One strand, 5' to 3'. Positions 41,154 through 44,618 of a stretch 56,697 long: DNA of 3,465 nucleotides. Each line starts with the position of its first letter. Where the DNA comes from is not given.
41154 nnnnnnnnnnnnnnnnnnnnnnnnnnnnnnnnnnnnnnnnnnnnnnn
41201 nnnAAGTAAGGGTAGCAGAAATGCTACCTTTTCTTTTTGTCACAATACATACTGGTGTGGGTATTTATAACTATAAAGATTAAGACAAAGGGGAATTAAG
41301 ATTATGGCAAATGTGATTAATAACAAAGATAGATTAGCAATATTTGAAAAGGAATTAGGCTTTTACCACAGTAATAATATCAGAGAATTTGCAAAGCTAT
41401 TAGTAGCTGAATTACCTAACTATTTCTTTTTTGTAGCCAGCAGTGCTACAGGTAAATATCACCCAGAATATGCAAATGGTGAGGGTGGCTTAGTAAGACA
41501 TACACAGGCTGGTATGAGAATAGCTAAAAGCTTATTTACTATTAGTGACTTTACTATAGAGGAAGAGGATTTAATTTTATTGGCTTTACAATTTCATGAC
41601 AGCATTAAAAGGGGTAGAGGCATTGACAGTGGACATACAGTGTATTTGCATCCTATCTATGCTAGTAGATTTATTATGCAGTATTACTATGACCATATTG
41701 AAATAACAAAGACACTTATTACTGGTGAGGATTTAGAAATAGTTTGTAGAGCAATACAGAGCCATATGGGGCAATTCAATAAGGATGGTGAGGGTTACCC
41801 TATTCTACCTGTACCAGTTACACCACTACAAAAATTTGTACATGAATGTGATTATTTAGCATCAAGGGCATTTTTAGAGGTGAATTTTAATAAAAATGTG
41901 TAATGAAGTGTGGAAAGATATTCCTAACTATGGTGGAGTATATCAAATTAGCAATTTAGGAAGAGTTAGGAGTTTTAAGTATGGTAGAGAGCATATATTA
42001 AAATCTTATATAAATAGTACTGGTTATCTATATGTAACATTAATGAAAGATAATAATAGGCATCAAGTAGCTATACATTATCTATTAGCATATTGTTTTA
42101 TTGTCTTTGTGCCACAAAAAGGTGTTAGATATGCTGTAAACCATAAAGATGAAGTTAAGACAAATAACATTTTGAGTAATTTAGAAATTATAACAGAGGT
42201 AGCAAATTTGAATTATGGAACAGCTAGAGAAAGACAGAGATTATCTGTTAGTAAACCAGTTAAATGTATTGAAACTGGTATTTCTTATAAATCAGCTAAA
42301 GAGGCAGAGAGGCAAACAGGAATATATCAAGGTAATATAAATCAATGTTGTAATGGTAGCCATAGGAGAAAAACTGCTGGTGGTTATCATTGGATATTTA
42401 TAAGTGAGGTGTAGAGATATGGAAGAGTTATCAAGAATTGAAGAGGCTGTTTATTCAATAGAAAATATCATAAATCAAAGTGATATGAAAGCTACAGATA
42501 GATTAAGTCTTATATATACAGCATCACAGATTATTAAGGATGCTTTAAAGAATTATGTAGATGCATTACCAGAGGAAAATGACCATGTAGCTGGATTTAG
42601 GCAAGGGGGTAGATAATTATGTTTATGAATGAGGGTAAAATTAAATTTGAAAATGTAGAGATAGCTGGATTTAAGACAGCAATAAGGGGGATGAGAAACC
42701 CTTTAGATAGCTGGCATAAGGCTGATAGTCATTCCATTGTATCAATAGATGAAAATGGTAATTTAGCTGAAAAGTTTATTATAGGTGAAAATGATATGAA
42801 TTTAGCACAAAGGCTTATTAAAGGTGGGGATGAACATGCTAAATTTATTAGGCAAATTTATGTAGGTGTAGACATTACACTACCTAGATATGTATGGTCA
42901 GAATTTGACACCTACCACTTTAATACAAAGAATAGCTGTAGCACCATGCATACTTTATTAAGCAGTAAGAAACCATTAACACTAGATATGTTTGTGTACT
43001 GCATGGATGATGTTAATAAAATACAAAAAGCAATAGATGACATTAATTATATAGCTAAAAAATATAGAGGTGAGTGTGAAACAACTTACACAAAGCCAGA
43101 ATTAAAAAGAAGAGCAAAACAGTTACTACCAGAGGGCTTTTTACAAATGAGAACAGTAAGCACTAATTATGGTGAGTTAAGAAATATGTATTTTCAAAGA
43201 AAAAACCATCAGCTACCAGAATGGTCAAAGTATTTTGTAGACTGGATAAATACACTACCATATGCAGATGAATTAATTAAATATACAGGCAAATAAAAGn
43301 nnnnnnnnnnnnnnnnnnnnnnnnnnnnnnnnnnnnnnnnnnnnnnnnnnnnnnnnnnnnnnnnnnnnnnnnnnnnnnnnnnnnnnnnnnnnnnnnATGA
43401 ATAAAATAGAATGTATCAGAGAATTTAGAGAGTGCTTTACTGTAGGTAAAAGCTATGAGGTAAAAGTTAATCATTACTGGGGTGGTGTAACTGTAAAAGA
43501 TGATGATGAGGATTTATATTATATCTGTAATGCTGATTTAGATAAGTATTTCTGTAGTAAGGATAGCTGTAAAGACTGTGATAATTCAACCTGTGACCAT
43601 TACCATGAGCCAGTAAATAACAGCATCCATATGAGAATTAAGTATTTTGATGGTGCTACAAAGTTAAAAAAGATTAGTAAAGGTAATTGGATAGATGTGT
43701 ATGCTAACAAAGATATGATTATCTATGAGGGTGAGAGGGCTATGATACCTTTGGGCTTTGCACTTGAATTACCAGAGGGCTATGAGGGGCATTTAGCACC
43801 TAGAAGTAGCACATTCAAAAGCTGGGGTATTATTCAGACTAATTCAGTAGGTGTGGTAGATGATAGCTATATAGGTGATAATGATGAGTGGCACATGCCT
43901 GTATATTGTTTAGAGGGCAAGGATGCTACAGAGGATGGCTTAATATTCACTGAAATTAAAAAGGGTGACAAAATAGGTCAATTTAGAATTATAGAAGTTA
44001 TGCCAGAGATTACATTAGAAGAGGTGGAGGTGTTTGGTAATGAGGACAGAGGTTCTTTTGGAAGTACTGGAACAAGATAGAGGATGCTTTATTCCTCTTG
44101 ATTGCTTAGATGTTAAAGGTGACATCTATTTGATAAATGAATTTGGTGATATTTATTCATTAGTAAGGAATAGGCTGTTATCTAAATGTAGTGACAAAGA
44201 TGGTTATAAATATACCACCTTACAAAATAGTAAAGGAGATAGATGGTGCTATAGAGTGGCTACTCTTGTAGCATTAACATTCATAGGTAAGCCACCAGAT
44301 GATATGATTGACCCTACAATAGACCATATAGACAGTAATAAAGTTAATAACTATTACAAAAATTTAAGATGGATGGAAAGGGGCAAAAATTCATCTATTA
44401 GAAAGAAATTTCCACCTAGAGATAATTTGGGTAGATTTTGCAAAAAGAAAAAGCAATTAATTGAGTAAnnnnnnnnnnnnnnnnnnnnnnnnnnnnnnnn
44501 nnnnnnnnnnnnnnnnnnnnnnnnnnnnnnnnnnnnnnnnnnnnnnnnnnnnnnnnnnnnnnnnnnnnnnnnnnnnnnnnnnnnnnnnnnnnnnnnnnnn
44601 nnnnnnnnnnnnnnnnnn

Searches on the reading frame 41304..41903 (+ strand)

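Call 18: search_protein_families(library=phrogs, proteins=[window:41304-41903:+], max_evalue=0.001)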
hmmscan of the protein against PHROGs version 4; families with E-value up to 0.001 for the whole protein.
window:41304-41903:+ (199 aa): 1 family
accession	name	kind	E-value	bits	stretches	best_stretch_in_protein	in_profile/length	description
phrog_5889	-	unknown function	4.3e-42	145.2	1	3-197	11-203/242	-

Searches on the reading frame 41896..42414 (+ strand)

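Call 18: search_protein_families(library=phrogs, proteins=[window:41896-42414:+], max_evalue=0.001)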
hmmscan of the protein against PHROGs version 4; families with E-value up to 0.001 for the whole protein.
window:41896-42414:+ (172 aa): 11 families
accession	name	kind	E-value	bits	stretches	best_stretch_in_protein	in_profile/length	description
phrog_59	-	DNA, RNA and nucleotide metabolism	1.1e-31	111.7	1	1-165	135-281/423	HNH endonuclease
phrog_959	-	DNA, RNA and nucleotide metabolism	1.4e-24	87.5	1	3-119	5-117/138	HNH endonuclease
phrog_1492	-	DNA, RNA and nucleotide metabolism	7.3e-18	65.9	1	3-104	44-155/414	HNH endonuclease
phrog_20162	-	DNA, RNA and nucleotide metabolism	2.3e-08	35.3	1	104-171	15-84/88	HNH endonuclease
phrog_4538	-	unknown function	4.1e-08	33.5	1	110-169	396-447/447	-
phrog_314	-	DNA, RNA and nucleotide metabolism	1.9e-07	31.4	1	75-169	322-388/574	homing endonuclease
phrog_7545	-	DNA, RNA and nucleotide metabolism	6.9e-06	27.3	1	38-101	62-126/160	HNH endonuclease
phrog_37683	-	unknown function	8.8e-05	22.7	1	14-107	119-207/279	-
phrog_14913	-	DNA, RNA and nucleotide metabolism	0.00027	22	1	79-135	59-113/149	HNH endonuclease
phrog_21800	-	unknown function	0.00034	21.5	1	4-25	2-23/63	-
phrog_99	-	DNA, RNA and nucleotide metabolism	0.00099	19.9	0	38-104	144-201/383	HNH endonuclease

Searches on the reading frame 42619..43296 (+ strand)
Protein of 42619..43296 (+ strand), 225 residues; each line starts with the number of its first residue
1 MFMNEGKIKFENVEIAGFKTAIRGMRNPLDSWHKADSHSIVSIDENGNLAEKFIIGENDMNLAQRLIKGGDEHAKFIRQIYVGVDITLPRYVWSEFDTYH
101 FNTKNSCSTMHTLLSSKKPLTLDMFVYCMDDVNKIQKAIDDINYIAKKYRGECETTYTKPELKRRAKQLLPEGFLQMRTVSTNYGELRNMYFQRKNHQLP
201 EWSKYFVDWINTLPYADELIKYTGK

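Call 18: search_protein_families(library=phrogs, proteins=[window:42619-43296:+], max_evalue=0.001)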
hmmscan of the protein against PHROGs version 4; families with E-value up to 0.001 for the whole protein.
window:42619-43296:+ (225 aa): 1 family
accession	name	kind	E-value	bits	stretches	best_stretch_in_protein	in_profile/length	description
phrog_6721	-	unknown function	3e-54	184.9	1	4-220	4-215/218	-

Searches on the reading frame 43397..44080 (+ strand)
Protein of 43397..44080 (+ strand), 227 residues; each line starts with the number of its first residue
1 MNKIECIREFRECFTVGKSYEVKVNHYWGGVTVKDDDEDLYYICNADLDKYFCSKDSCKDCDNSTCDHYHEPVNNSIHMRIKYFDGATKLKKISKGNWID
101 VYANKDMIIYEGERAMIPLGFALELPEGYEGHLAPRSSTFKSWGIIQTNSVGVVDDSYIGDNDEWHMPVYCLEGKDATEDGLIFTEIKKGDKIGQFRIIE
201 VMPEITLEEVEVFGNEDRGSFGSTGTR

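Call 18: search_protein_families(library=phrogs, proteins=[window:43397-44080:+], max_evalue=0.001)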
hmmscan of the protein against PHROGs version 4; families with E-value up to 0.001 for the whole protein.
window:43397-44080:+ (227 aa): 1 family
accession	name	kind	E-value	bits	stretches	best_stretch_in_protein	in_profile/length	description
phrog_135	-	DNA, RNA and nucleotide metabolism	3.4e-28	100.4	1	83-226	152-291/463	dUTPase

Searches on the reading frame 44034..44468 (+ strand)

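Call 18: search_protein_families(library=phrogs, proteins=[window:44034-44468:+], max_evalue=0.001)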
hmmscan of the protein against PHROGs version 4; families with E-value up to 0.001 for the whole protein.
window:44034-44468:+ (144 aa): 5 families
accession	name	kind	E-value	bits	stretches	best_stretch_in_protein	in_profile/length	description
phrog_59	-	DNA, RNA and nucleotide metabolism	2.3e-22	80.9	1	27-122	143-234/423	HNH endonuclease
phrog_959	-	DNA, RNA and nucleotide metabolism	9e-22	78.3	1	29-124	15-107/138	HNH endonuclease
phrog_1492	-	DNA, RNA and nucleotide metabolism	9.6e-12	45.7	1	43-120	82-156/414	HNH endonuclease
phrog_99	-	DNA, RNA and nucleotide metabolism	7.9e-08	33.4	1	38-125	125-207/383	HNH endonuclease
phrog_4578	-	DNA, RNA and nucleotide metabolism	5e-05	24.2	1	95-121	31-57/130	HNH endonuclease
